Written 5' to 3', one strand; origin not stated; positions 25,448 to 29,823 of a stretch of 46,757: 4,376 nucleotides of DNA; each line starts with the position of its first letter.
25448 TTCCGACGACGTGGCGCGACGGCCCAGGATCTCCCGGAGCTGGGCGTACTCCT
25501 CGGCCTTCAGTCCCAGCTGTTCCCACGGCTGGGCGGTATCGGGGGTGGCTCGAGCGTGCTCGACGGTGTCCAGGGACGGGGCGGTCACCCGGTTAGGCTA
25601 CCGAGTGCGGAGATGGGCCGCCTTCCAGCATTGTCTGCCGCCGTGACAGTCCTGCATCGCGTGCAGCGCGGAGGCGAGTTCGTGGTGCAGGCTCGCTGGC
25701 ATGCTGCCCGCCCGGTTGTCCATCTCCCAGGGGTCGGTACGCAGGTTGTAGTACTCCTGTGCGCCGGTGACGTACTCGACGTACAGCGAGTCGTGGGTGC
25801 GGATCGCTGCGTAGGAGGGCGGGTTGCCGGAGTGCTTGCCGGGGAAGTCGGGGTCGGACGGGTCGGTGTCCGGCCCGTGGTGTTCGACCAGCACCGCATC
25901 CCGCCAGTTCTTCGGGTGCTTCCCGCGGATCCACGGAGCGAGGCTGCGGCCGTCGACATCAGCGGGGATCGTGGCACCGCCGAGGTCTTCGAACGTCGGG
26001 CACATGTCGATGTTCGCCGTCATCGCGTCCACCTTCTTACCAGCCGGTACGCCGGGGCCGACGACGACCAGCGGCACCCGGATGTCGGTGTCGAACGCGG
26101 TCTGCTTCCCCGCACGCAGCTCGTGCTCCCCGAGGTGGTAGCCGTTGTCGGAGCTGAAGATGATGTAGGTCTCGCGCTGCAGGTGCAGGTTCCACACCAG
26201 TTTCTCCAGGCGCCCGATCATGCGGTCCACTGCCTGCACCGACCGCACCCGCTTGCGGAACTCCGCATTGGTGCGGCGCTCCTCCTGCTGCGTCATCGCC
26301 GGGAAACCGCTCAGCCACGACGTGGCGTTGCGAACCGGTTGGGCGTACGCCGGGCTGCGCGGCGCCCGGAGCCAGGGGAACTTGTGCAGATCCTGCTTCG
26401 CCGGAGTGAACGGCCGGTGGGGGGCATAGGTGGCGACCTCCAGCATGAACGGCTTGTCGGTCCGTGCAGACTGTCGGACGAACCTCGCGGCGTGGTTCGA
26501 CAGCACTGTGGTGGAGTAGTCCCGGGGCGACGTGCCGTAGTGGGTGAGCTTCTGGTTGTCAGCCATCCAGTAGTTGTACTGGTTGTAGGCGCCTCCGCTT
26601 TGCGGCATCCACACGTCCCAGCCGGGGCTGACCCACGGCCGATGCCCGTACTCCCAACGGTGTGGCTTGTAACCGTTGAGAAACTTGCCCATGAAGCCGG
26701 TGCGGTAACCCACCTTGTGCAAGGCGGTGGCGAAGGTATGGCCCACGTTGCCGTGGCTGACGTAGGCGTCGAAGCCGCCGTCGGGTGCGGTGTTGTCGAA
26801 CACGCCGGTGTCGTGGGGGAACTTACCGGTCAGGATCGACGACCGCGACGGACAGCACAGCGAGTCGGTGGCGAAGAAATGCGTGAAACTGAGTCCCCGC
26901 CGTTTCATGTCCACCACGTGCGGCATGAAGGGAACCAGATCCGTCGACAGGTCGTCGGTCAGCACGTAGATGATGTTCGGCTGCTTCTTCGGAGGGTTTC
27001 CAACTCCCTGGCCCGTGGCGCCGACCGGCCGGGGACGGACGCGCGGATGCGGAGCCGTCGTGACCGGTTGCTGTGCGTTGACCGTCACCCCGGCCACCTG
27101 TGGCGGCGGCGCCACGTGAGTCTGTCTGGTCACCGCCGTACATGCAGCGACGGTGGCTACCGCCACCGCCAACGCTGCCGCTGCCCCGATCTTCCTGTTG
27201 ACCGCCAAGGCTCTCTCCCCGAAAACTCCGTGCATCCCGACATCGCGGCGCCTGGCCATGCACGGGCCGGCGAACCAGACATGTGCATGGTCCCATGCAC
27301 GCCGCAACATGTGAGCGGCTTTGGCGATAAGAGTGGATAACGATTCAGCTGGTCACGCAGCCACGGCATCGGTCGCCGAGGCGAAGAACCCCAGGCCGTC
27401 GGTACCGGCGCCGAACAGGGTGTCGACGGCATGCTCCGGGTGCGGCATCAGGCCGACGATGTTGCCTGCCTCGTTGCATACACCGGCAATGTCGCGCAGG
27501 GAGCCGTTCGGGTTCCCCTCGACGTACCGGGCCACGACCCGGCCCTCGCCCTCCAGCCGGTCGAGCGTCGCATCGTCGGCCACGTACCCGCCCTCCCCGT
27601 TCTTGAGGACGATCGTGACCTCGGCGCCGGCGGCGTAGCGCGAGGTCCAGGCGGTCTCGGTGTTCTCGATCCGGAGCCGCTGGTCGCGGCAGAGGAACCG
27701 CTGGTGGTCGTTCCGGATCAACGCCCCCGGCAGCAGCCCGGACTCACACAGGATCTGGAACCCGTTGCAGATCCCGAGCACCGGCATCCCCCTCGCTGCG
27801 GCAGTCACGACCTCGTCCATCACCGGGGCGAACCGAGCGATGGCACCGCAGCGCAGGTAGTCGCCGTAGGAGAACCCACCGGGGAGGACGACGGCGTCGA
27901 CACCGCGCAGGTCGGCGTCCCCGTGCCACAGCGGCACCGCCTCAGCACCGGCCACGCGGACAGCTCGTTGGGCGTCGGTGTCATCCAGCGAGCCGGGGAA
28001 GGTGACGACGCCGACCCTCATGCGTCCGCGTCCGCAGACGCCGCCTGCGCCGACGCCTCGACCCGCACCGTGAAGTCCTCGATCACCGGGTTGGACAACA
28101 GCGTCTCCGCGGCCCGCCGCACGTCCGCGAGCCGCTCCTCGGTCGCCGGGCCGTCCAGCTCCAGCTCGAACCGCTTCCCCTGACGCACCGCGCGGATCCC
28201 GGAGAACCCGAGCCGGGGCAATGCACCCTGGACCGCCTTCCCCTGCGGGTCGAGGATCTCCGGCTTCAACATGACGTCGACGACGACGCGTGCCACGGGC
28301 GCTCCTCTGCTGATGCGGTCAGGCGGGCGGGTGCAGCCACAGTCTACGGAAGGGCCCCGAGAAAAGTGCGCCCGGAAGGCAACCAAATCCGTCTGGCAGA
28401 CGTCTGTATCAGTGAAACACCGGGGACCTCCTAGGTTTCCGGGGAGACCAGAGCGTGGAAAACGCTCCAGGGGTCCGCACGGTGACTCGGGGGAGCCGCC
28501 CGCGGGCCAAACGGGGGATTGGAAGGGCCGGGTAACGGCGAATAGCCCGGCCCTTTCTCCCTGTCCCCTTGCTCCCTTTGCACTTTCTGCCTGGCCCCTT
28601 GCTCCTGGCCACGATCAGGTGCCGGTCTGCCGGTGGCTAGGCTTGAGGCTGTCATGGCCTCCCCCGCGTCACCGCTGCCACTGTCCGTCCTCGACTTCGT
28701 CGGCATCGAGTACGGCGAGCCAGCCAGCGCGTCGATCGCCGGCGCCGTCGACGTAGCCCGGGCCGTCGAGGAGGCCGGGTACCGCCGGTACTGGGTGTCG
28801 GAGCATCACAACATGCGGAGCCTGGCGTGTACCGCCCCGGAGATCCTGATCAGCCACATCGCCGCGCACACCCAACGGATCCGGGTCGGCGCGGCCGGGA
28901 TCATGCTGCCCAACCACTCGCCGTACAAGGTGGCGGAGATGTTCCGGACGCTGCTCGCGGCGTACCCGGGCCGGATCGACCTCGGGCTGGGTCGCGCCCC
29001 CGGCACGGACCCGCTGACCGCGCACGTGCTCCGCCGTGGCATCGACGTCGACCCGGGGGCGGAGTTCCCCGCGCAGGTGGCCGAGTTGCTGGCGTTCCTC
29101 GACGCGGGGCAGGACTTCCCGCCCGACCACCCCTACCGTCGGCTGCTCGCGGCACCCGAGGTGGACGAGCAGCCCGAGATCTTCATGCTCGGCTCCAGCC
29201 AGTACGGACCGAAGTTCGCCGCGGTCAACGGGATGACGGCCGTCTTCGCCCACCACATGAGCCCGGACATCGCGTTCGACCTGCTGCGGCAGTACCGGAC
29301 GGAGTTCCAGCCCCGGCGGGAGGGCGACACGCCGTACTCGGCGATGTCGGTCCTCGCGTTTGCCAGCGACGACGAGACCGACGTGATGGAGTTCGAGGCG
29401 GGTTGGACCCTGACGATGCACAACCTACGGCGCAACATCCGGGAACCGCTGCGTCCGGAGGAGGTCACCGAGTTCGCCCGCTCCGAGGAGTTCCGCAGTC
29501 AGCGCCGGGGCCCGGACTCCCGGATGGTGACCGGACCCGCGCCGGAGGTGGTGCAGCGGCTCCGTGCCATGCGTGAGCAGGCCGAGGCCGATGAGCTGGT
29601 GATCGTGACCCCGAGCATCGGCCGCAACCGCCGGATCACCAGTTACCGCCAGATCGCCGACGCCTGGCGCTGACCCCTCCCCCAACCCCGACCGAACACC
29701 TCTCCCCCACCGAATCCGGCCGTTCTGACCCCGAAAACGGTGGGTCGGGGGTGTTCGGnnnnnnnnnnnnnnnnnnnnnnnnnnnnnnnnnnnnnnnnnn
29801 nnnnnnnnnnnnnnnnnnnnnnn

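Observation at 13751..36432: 50-nt palindromic repeat family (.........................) with compensatory arm substitutions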

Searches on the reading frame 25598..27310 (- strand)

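Call 67: search_protein_families(library=pfam, proteins=[window:25598-27310:-], max_evalue=0.00001)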
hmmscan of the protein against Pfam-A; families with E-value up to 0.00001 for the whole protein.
window:25598-27310:- (570 aa): 3 families
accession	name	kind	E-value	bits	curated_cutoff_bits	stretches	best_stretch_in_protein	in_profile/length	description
PF00884.28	Sulfatase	-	4.3e-41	141.6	25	1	111-445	1-300/301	Sulfatase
PF16347.10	SGSH_C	-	3.1e-17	63.6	29.3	1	394-550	1-149/154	N-sulphoglucosamine sulphohydrolase, C-terminal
PF01663.27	Phosphodiest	-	1.7e-06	28.3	23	1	128-392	19-222/342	Type I phosphodiesterase / nucleotide pyrophosphatase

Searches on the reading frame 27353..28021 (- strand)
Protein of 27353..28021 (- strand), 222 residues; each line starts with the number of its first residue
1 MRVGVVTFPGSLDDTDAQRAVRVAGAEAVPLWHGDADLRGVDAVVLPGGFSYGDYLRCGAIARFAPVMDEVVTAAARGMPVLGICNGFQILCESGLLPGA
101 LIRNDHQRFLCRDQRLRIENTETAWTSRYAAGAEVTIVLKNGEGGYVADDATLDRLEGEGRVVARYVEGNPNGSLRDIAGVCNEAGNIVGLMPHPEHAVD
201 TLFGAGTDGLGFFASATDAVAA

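Call 67: search_protein_families(library=pfam, proteins=[window:27353-28021:-], max_evalue=0.00001)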
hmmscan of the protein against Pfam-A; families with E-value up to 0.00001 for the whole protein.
window:27353-28021:- (222 aa): 2 families
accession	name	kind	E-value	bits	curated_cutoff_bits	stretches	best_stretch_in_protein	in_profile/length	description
PF13507.12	GATase_5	-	3.5e-34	118.5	27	1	2-202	3-233/260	CobB/CobQ-like glutamine amidotransferase domain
PF07685.20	GATase_3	-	2.4e-08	34.3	27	1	23-94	21-91/196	CobB/CobQ-like glutamine amidotransferase domain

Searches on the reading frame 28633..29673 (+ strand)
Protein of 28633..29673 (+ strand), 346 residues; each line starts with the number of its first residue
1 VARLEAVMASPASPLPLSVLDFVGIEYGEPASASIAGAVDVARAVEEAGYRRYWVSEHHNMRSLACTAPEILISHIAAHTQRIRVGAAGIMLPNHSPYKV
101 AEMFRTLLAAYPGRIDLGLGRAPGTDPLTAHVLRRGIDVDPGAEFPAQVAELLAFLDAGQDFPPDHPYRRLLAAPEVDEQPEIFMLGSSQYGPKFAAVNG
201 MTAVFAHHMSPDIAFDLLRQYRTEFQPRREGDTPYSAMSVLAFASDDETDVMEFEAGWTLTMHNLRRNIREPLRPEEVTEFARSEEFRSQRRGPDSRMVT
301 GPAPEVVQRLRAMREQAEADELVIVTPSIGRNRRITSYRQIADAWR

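Call 67: search_protein_families(library=pfam, proteins=[window:28633-29673:+], max_evalue=0.00001)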
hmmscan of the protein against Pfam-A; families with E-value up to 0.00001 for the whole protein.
window:28633-29673:+ (346 aa): 1 family
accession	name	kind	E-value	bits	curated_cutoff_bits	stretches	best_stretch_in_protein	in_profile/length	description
PF00296.26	Bac_luciferase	-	6.8e-30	104.9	27.9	1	31-315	19-309/314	Luciferase-like monooxygenase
